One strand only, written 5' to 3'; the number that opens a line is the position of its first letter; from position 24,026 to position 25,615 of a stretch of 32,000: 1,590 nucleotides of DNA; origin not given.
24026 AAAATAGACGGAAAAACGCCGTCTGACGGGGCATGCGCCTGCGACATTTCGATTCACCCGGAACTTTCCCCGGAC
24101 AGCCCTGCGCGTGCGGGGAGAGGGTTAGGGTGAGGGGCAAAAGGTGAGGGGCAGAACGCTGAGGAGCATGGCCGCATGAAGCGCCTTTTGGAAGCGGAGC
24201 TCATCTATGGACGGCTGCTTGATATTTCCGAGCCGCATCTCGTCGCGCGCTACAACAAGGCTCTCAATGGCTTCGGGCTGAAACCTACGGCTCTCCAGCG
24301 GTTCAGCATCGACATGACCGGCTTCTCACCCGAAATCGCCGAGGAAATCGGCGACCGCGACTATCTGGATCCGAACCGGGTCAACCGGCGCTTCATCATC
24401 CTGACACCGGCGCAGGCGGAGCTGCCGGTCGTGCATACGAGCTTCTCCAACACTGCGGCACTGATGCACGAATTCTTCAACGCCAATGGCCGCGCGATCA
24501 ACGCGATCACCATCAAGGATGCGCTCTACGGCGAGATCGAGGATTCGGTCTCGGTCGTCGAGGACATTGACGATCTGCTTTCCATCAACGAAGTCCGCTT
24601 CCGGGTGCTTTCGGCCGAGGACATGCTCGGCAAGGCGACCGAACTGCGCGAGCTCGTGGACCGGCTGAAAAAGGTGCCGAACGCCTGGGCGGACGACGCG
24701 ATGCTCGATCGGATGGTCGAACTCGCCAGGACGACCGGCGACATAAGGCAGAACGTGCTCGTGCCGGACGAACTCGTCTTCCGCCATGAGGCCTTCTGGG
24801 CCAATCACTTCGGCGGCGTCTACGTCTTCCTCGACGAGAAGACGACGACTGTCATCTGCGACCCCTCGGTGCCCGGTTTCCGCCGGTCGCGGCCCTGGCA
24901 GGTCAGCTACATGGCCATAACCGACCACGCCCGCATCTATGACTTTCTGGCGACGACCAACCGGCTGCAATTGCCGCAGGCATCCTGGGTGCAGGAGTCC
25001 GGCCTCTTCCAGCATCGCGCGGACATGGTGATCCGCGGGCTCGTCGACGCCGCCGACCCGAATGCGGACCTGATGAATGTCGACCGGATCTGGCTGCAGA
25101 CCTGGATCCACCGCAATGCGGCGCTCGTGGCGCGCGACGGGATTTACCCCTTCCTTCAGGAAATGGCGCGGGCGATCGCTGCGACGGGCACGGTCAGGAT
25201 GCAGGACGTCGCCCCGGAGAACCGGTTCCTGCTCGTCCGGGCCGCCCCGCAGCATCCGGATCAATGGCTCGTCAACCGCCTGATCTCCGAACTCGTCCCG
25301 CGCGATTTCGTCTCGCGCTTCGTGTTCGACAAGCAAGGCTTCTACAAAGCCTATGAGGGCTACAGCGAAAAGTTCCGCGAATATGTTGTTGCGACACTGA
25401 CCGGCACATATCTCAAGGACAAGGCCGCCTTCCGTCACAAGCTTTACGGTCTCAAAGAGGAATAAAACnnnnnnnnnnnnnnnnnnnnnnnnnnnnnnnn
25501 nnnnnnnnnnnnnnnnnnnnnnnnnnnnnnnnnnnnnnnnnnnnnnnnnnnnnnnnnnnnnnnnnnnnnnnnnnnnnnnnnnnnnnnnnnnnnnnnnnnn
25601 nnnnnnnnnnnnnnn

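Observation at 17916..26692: Five-gene same-strand module of unknown function built around a classical AAA+ ATPase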

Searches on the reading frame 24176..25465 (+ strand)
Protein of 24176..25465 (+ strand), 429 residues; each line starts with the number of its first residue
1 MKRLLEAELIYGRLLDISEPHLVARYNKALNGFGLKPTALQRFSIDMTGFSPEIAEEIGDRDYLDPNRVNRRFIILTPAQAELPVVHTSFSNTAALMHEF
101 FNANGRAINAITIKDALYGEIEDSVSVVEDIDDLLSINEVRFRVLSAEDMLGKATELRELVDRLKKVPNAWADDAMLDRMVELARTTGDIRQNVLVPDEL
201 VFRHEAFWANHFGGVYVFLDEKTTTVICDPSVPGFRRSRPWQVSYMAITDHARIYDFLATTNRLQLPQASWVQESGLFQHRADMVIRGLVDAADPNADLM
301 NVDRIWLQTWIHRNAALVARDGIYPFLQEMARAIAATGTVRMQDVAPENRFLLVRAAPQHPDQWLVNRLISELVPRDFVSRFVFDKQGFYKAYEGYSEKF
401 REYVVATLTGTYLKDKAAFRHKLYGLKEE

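Call 3: search_protein_families(library=pfam, proteins=[window:24176-25465:+], max_evalue=0.1)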
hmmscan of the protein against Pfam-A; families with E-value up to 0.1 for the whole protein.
window:24176-25465:+ (429 aa): 1 family
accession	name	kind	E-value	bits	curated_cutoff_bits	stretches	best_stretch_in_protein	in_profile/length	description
PF20343.3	DUF6638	-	4.4e-76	256.9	27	1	11-428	2-413/439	Family of unknown function (DUF6638)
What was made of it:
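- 24176..25465 (+): Gene D: 429-aa soluble DUF6638 protein and fourth core gene. Invariant N-terminal motifs include RYN, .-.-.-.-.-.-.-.-SPE and GD. PF20343 at E 4e-76 (call 3).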

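Call 4: search_protein_families(library=padloc, proteins=[window:24176-25465:+], max_evalue=0.1)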
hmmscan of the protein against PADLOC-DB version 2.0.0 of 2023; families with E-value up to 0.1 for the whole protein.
window:24176-25465:+ (429 aa): 0 families

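Call 5: search_protein_families(library=ncbifam, proteins=[window:24176-25465:+], max_evalue=0.1)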
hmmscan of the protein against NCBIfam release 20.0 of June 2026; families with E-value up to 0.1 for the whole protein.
window:24176-25465:+ (429 aa): 0 families

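Call 6: search_protein_families(library=phrogs, proteins=[window:24176-25465:+], max_evalue=0.1)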
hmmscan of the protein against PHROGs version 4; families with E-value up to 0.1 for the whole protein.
window:24176-25465:+ (429 aa): 0 families

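Call 18: search_solved_structures(query=window:24176-25465:+, max_evalue=1, show_alignments=1)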
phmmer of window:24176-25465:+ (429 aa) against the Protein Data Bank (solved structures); distinct sequences matched with E-value up to 1: 0.

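Call 60: find_homologous_proteins(query=A6, max_evalue=0.00001)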
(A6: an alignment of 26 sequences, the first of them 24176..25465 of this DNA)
Query A6 (26 sequences) (429 aa, profile of the alignment): 2054 proteins with E <= 0.00001 among 8000 candidates; the best 120 are listed.
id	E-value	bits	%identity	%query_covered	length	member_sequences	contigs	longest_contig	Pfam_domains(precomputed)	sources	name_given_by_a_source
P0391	3.2e-143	496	22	93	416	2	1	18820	PF20343.3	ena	-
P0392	4.5e-142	492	26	95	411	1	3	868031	PF20343.3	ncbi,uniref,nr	ncbi:DUF6638 family protein [Hwangdonia seohaensis]|uniref:DUF6638 family protein n=1 Tax=Hwangdonia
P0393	6.4e-142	492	26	94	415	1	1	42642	PF20343.3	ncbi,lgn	-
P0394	1.7e-141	490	37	46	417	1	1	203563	PF20343.3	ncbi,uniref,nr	ncbi:DUF6638 family protein [Altibacter sp. HG106]|uniref:DUF6638 family protein n=1 Tax=Altibacter 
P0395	3.3e-141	489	24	96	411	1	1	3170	PF20343.3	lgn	-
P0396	3.9e-141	489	26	95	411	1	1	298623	PF20343.3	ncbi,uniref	ncbi:DUF6638 family protein [Hwangdonia sp.]|uniref:DUF6638 family protein n=1 Tax=Hwangdonia sp. Ta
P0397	4.1e-141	489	23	96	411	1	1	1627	PF20343.3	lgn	-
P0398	5.3e-141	489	25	94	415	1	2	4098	PF20343.3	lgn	-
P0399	6.0e-141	488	26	94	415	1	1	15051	PF20343.3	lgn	-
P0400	8.0e-141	488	23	96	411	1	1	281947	PF20343.3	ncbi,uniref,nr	ncbi:DUF6638 family protein [uncultured Algibacter sp.]|uniref:DUF6638 family protein n=1 Tax=uncult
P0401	1.1e-140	488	24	96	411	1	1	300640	PF20343.3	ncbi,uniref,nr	ncbi:DUF6638 family protein [uncultured Algibacter sp.]|uniref:DUF6638 family protein n=1 Tax=uncult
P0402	1.3e-140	487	25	94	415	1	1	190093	PF20343.3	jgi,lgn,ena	-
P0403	1.6e-140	487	25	96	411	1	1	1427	PF20343.3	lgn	-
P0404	4.8e-140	485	24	96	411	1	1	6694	PF20343.3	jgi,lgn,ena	jgi:hypothetical protein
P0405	8.6e-140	485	24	96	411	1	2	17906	PF20343.3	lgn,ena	-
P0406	1.1e-139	484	24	96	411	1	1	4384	PF20343.3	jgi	-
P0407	1.7e-139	484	25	95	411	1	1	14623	PF20343.3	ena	-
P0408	6.3e-139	482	23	96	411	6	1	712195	PF20343.3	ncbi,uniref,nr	ncbi:DUF6638 family protein [uncultured Lacinutrix sp.]|uniref:DUF6638 family protein n=1 Tax=uncult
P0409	7.2e-139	482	23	96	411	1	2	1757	PF20343.3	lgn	-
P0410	9.4e-139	481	25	96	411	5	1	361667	PF20343.3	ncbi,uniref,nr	ncbi:DUF6638 family protein [Aestuariivivens marinum]|uniref:DUF6638 family protein n=1 Tax=Aestuari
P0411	2.4e-138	480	26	94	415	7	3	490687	PF20343.3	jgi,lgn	jgi:hypothetical protein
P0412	3.4e-138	479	27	94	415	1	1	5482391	PF20343.3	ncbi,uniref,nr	ncbi:hypothetical protein KORDIASMS9_00208 [Kordia sp. SMS9]|uniref:DUF6638 family protein n=1 Tax=K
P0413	3.4e-138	479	25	96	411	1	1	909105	PF20343.3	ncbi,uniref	ncbi:DUF6638 family protein [Litoribaculum gwangyangense]|uniref:Uncharacterized protein n=1 Tax=Lit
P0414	3.4e-138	479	23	96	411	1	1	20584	PF20343.3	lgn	-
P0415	5.5e-138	479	24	96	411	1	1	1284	PF20343.3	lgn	-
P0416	5.5e-138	479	25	94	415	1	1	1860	PF20343.3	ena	-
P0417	5.6e-138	479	27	94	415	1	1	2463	PF20343.3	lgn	-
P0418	6.1e-138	479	22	96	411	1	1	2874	PF20343.3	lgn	-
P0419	6.2e-138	479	26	96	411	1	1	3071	PF20343.3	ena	-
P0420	8.1e-138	478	24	96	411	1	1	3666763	PF20343.3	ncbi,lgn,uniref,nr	ncbi:DUF6638 family protein [Lacinutrix sp. Bg11-31]|uniref:DUF6638 family protein n=1 Tax=Lacinutri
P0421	1.4e-137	477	25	96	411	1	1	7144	PF20343.3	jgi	jgi:hypothetical protein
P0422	1.4e-137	477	24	95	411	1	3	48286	PF20343.3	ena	-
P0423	1.5e-137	477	23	96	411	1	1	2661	PF20343.3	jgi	jgi:hypothetical protein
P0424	1.7e-137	477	23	96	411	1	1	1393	PF20343.3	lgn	-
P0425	1.8e-137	477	24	96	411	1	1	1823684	PF20343.3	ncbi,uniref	ncbi:hypothetical protein GCM10023311_00860 [Flaviramulus aquimarinus]|uniref:Uncharacterized protei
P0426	1.8e-137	477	25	95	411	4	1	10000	PF20343.3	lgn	-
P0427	2.0e-137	477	23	96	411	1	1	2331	PF20343.3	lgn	-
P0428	2.4e-137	477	22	96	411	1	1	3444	PF20343.3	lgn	-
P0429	2.5e-137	476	24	96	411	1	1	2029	PF20343.3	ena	-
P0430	2.7e-137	476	26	96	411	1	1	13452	PF20343.3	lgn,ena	-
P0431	2.7e-137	476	24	96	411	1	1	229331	PF20343.3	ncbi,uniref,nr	ncbi:DUF6638 family protein [uncultured Lacinutrix sp.]|uniref:DUF6638 family protein n=1 Tax=uncult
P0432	2.8e-137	476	25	96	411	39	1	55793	PF20343.3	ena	-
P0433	3.0e-137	476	22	96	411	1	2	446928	PF20343.3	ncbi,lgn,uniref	ncbi:DUF6638 family protein [Algibacter aquimarinus]|uniref:Uncharacterized protein n=1 Tax=Algibact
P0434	3.1e-137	476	26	90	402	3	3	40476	PF20343.3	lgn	-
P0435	3.3e-137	476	24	95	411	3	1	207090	PF20343.3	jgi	jgi:hypothetical protein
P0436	3.5e-137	476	25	96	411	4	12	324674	PF20343.3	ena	-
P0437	3.9e-137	476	24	95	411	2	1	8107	PF20343.3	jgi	jgi:hypothetical protein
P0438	4.9e-137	476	24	95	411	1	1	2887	PF20343.3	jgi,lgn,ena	-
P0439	5.1e-137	475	23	96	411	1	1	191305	PF20343.3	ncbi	-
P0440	5.6e-137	475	23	96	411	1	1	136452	PF20343.3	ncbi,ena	-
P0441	7.2e-137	475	22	96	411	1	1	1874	PF20343.3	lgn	-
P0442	7.2e-137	475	27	96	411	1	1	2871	PF20343.3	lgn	-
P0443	7.3e-137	475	23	96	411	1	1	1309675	PF20343.3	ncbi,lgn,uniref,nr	ncbi:hypothetical protein SAMN05428642_102273 [Flaviramulus basaltis]|uniref:Uncharacterized protein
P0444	7.7e-137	475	26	96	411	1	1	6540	PF20343.3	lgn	-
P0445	8.1e-137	475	23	96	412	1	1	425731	PF20343.3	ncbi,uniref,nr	ncbi:hypothetical protein PK35_08265 [Tamlana nanhaiensis]|uniref:Uncharacterized protein n=1 Tax=Ne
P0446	8.4e-137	475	26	94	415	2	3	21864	PF20343.3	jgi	jgi:hypothetical protein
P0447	9.0e-137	475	25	95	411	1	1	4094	PF20343.3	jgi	jgi:hypothetical protein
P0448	9.1e-137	475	24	96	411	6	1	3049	PF20343.3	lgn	-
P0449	9.7e-137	475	24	95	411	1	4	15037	PF20343.3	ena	-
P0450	1.1e-136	474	25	95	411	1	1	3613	PF20343.3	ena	-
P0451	1.2e-136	474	28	96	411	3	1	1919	PF20343.3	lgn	-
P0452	1.2e-136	474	24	96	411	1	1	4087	PF20343.3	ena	-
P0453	1.3e-136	474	24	96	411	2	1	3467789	PF20343.3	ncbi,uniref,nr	ncbi:DUF6638 family protein [Seonamhaeicola sp. ML3]|uniref:DUF6638 family protein n=1 Tax=Seonamhae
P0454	1.7e-136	474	25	96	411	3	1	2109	PF20343.3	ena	-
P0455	1.7e-136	474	26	95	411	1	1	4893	PF20343.3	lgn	-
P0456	1.7e-136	474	24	96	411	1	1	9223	PF20343.3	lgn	-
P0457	2.1e-136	473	23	96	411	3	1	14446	PF20343.3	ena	-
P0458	2.4e-136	473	23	96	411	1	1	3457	PF20343.3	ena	-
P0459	2.4e-136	473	25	95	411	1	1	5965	PF20343.3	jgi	jgi:hypothetical protein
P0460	2.5e-136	473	25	95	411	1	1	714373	PF20343.3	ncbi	-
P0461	2.6e-136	473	23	95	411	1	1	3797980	PF20343.3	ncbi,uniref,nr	ncbi:DUF6638 family protein [Lacinutrix sp. Hel_I_90]|uniref:DUF6638 family protein n=1 Tax=Lacinutr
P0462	2.6e-136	473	25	96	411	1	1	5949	PF20343.3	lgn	-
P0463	2.6e-136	473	26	94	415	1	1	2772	PF20343.3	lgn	-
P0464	2.7e-136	473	23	95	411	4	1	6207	PF20343.3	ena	-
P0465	2.7e-136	473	24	96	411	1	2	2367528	PF20343.3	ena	-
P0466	2.9e-136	473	25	96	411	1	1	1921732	PF20343.3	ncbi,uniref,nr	ncbi:DUF6638 family protein [Seonamhaeicola maritimus]|uniref:Uncharacterized protein n=1 Tax=Seonam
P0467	3.0e-136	473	24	96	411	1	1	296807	PF20343.3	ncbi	-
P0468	3.1e-136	473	25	96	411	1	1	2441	PF20343.3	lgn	-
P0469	3.2e-136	473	25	96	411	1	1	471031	PF20343.3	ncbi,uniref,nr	ncbi:DUF6638 family protein [Seonamhaeicola maritimus]|uniref:DUF6638 family protein n=1 Tax=Seonamh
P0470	3.2e-136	473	23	96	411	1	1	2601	PF20343.3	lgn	-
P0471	3.5e-136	473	23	96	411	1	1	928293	PF20343.3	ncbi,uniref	ncbi:hypothetical protein GCM10022291_05050 [Postechiella marina]|uniref:Uncharacterized protein n=1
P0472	3.8e-136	473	26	95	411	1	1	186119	PF20343.3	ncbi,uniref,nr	ncbi:DUF6638 family protein [Gelidibacter pelagius]|uniref:Uncharacterized protein n=1 Tax=Gelidibac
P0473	4.0e-136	473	26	96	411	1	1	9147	PF20343.3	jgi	jgi:hypothetical protein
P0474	4.5e-136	472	25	96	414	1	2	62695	PF20343.3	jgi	jgi:hypothetical protein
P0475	5.7e-136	472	24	96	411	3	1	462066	PF20343.3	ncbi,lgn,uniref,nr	ncbi:DUF6638 family protein [Seonamhaeicola aphaedonensis]|uniref:Uncharacterized protein n=1 Tax=Se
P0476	5.8e-136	472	25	95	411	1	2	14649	PF20343.3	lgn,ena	-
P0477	6.1e-136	472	22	96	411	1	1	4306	PF20343.3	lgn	-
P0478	6.3e-136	472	23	96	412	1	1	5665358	PF20343.3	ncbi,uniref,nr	ncbi:DUF6638 family protein [Flavivirga eckloniae]|uniref:Uncharacterized protein n=1 Tax=Flavivirga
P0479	6.4e-136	472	26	96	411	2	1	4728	PF20343.3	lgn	-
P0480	6.4e-136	472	24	95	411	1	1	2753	PF20343.3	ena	-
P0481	6.5e-136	472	25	96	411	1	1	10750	PF20343.3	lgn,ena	-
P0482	6.7e-136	472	24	96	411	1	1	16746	PF20343.3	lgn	-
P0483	6.8e-136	472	24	96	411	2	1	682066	PF20343.3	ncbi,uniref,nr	ncbi:hypothetical protein FUA26_06510 [Seonamhaeicola algicola]|uniref:Uncharacterized protein n=1 T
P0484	7.1e-136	472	25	96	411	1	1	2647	PF20343.3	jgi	-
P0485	8.7e-136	471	25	96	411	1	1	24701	PF20343.3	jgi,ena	-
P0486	8.8e-136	471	26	96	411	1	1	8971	PF20343.3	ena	-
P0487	9.3e-136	471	23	96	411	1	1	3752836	PF20343.3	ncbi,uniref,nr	ncbi:hypothetical protein BWZ22_15055 [Seonamhaeicola sp. S2-3]|uniref:DUF6638 family protein n=1 Ta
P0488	9.4e-136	471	26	96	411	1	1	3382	PF20343.3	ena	-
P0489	9.7e-136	471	23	96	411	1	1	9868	PF20343.3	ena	-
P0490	9.9e-136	471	25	95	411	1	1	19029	PF20343.3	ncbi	-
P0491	1.0e-135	471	24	95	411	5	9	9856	PF20343.3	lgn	-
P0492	1.1e-135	471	23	96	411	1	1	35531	PF20343.3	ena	-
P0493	1.2e-135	471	25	96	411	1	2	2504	PF20343.3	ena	-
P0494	1.3e-135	471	26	96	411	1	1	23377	PF20343.3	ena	-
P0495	1.3e-135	471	25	95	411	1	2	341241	PF20343.3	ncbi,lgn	ncbi:MAG: DUF6638 family protein [Aquaticitalea sp.]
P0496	1.4e-135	471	23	96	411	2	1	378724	PF20343.3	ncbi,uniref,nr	ncbi:DUF6638 family protein [Seonamhaeicola sp.]|uniref:DUF6638 family protein n=1 Tax=Seonamhaeicol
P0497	1.5e-135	471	26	96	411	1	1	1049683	PF20343.3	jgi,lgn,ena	-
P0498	1.5e-135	471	24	95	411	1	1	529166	PF20343.3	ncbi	-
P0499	1.6e-135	471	26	95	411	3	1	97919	PF20343.3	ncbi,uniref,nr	ncbi:DUF6638 family protein [Gelidibacter mesophilus]|uniref:DUF6638 family protein n=1 Tax=Gelidiba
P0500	1.6e-135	471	24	96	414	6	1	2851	PF20343.3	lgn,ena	-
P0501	2.0e-135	470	24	96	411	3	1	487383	PF20343.3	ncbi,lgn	ncbi:MAG: DUF6638 family protein [Gelidibacter sp.]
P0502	2.1e-135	470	24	96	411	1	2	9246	PF20343.3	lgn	-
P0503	2.1e-135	470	26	96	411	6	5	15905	PF20343.3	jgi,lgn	jgi:hypothetical protein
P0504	2.3e-135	470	25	96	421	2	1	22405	PF20343.3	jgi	jgi:hypothetical protein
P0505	2.3e-135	470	24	95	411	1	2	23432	PF20343.3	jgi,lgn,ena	-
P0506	2.5e-135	470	27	95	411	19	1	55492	PF20343.3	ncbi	-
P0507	2.9e-135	470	26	95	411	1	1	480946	PF20343.3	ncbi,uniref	ncbi:DUF6638 family protein [Psychroserpens sp. XS_ASV72]|uniref:DUF6638 family protein n=1 Tax=Psyc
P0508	3.0e-135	470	25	95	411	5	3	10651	PF20343.3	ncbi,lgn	-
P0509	3.0e-135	470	26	95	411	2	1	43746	PF20343.3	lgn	-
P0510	3.2e-135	470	27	96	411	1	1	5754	PF20343.3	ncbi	-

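Call 67: search_dna_similar(query=window:24176-25465:+, collection=phages, mode=protein, max_evalue=0.001, max_rows=10)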
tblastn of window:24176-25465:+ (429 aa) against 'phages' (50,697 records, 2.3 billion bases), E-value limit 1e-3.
No match.
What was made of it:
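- D has no phage match (call 67).
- Tried and rejected: Phage collection with D: no match (call 67).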

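Call 70: predict_structure(alignment_id=A7)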
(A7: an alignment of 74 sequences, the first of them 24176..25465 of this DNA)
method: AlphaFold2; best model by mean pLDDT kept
length: 429 residues; sequences in the alignment: 74
mean_pLDDT: 77.3   pTM: 0.72
mean pLDDT of the five models: 77.3, 76.9, 75.8, 73.9, 66.8
residues with pLDDT >= 90: 68; 70-90: 258; 50-70: 79; < 50: 24
segments of 3 or more residues with pLDDT < 50: 267-273, 347-353, 421-429
pLDDT, mean of each block of 10 residues (from residue 1): 72 83 96 95 93 91 80 93 83 85 87 89 76 78 83 83 88 90 78 60 76 84 86 70 82 83 63 53 71 70 78 73 69 77 53 59 80 71 76 84 80 56 40
secondary structure, 60 per line:
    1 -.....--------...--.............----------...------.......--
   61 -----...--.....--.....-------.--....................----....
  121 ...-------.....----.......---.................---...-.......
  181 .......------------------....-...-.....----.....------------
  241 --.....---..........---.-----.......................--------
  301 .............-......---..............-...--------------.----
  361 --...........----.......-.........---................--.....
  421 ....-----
elements in order: H2-6 E15-17 H20-32 E43-45 H52-58 E71-75 H78-82 H93-112 E117-123 H131-135 E140-146 H150-166 H174-187 E206-209 E215-219 E224-228 E243-247 H251-260 H270-292 E301-303 H304-313 H315-320 H324-337 E339-341 H363-373 H378-384 H386-394 H398-413 H416-424
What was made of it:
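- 24176..25465 (+): AF2 model has pLDDT 77 and pTM 0.72 (call 70).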

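Call 75: fold_search(model_id=the predicted structure, library=pdb)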
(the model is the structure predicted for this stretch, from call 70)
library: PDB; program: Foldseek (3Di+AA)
matches with E <= 10: 23; with E <= 0.001: 0
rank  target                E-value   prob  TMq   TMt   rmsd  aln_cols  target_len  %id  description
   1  2qcx_B                2.0e+00  0.04  0.12  0.18  16.0       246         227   13  Crystal structure of Bacillus subtilis TenA Y112F mutant complexed with formyl aminomethyl pyrimidine (released 2007-10-23)
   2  1wy2_B                4.0e+00  0.05  0.09  0.11  11.5       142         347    8  Crystal Structure of the Prolidase from Pyrococcus horikoshii OT3 (released 2005-02-22)
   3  6gme_A                4.7e+00  0.04  0.08  0.14   9.0        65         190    9  Structure of H. sapiens SPT6 tandem SH2 domain (released 2018-08-22)
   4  5zmd_C                6.1e+00  0.01  0.08  0.09  14.9       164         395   12  Crystal structure of FTO in complex with m6dA modified ssDNA (released 2019-04-10)
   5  6aej                  6.1e+00  0.01  0.08  0.08  16.8       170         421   12  Crystal structure of human FTO in complex with small-molecule inhibitors (released 2019-06-19)
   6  8glv_EZ               6.4e+00  0.08  0.12  0.25   6.8        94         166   16  96-nm repeat unit of doublet microtubules from Chlamydomonas reinhardtii flagella (released 2023-05-31)
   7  5e2c_B                7.1e+00  0.02  0.06  0.15   5.3        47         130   19  Crystal structure of N-terminal domain of cytoplasmic peptidase PepQ from Mycobacterium tuberculosis H37Rv (released 2015-10-14)
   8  7f3n                  7.5e+00  0.01  0.09  0.12  25.4       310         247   10  Structure of PopP2 in apo form (released 2021-11-17)
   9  1wy2_A                7.8e+00  0.03  0.09  0.11  11.6       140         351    8  Crystal Structure of the Prolidase from Pyrococcus horikoshii OT3 (released 2005-02-22)
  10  7aro                  7.8e+00  0.03  0.10  0.11  17.5       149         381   11  Crystal structure of the non-ribose partial agonist LUF5833 bound to the adenosine A2A receptor (released 2021-04-07)
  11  7px4                  8.3e+00  0.02  0.09  0.09  17.8       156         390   12  Crystal structure of the adenosine A2A receptor (A2A-PSB1-bRIL) in complex with preladenant conjugate PSB-2113 (released 2022-03-02)
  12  8daf_B                8.3e+00  0.01  0.10  0.14  14.9       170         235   13  Human SF-1 LBD bound to synthetic agonist 6N-10CA and bacterial phospholipid (released 2023-06-28)
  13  5owo_B                8.7e+00  0.03  0.09  0.17   9.2        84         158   11  Human cytoplasmic Dynein N-Terminus dimerization domain at 1.8 Angstrom resolution (released 2018-07-11)
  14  4tyt                  8.7e+00  0.03  0.05  0.09   5.8        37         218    8  Crystal Structure of BcII metallo-beta-lactamase in complex with ML302F (released 2014-11-26)
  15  3sxk_B                8.7e+00  0.01  0.08  0.16  13.8       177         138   12  Zn2+-bound FCD domain of TM0439, a putative transcriptional regulator (released 2011-11-16)
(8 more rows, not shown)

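Call 91: search_solved_structures(query=A6, max_evalue=10, show_alignments=1)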
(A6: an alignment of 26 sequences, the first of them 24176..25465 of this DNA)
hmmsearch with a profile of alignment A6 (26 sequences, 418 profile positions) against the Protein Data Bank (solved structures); distinct sequences matched with E-value up to 10: 10.
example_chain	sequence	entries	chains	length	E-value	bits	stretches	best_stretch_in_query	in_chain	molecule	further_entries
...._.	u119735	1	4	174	0.093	15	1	243-352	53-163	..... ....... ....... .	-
7uj2_A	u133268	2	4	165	0.12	14.6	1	243-351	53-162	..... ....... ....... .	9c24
1g5z_A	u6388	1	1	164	0.24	13.7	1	244-351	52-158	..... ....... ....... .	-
7bqq_A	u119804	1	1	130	0.42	12.8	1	295-375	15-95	Gogy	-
7aef_q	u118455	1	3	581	0.45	12.7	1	213-281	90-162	Phosphoserine phosphatase SerB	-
1f1m_A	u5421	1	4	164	0.86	11.8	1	241-352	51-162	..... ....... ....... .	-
1vsq_A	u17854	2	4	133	2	10.6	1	20-52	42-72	Mannose-specific phosphotransferase enzyme IIA component | PTS system mannose-specific EIIAB component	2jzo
2jzn_A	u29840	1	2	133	2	10.6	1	20-52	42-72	Mannose-specific phosphotransferase enzyme IIA component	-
1pdo_A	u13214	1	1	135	2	10.6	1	20-52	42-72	MANNOSE PERMEASE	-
1vrc_A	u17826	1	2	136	2.1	10.6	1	20-52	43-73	PTS system, mannose-specific IIAB component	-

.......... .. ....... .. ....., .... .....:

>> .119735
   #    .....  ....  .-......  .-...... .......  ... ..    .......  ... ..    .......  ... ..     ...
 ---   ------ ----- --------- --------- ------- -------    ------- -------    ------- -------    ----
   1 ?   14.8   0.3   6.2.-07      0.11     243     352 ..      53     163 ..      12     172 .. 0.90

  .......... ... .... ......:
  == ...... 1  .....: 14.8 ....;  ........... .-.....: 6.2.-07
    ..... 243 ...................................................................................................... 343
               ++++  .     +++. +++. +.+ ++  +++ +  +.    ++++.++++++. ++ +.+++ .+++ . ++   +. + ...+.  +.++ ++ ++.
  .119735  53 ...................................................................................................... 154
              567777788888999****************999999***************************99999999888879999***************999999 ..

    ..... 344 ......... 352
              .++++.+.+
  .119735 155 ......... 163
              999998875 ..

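Call 92: fold_search(model_id=the predicted structure, library=viral)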
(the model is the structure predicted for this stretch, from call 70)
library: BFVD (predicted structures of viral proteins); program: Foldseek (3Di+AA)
matches with E <= 10: 28; with E <= 0.001: 0
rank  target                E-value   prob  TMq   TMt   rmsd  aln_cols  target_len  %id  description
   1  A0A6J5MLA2            8.8e-01  0.12  0.08  0.16  17.4       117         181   10  Uncharacterized protein [uncultured Caudovirales phage]
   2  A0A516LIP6            2.5e+00  0.08  0.09  0.26  19.9       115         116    6  (no name in the UniProt tables at hand)
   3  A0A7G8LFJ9            2.6e+00  0.02  0.09  0.14  20.9       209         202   16  (no name in the UniProt tables at hand)
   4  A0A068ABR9            2.9e+00  0.07  0.08  0.17  10.8       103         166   14  Orf47 [Alcelaphine gammaherpesvirus 2]
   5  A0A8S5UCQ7            3.4e+00  0.06  0.07  0.23  10.0        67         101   13  Uncharacterized protein [Siphoviridae sp. ctgN495]
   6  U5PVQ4                3.5e+00  0.08  0.12  0.30  11.9       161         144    9  Uncharacterized protein [Acinetobacter phage Presley]
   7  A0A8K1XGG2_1          3.5e+00  0.05  0.10  0.05  13.1       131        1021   13  (no name in the UniProt tables at hand)
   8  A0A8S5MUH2            4.3e+00  0.07  0.08  0.09   8.5        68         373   13  Nucleoid-associated protein [Myoviridae sp. ctv1i11]
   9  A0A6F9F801            5.3e+00  0.02  0.10  0.10  17.7       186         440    8  (no name in the UniProt tables at hand)
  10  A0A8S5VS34            5.6e+00  0.02  0.08  0.07  21.7       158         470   13  (no name in the UniProt tables at hand)
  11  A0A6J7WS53            5.6e+00  0.01  0.07  0.13  31.6       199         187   14  Uncharacterized protein [uncultured Caudovirales phage]
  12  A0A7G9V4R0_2          5.9e+00  0.02  0.12  0.07  28.8       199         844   11  (no name in the UniProt tables at hand)
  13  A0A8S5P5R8            6.5e+00  0.02  0.09  0.21  14.5       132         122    8  Uncharacterized protein [Siphoviridae sp. ctsUY14]
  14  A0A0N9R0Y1            6.5e+00  0.02  0.06  0.13  23.0       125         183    9  Uncharacterized protein [Chrysochromulina ericina virus CeV-01B]
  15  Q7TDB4                6.5e+00  0.01  0.09  0.05  20.5       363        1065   12  Outer capsid protein VP3 [Cryphonectria parasitica mycoreovirus 1 (strain 9B21)]
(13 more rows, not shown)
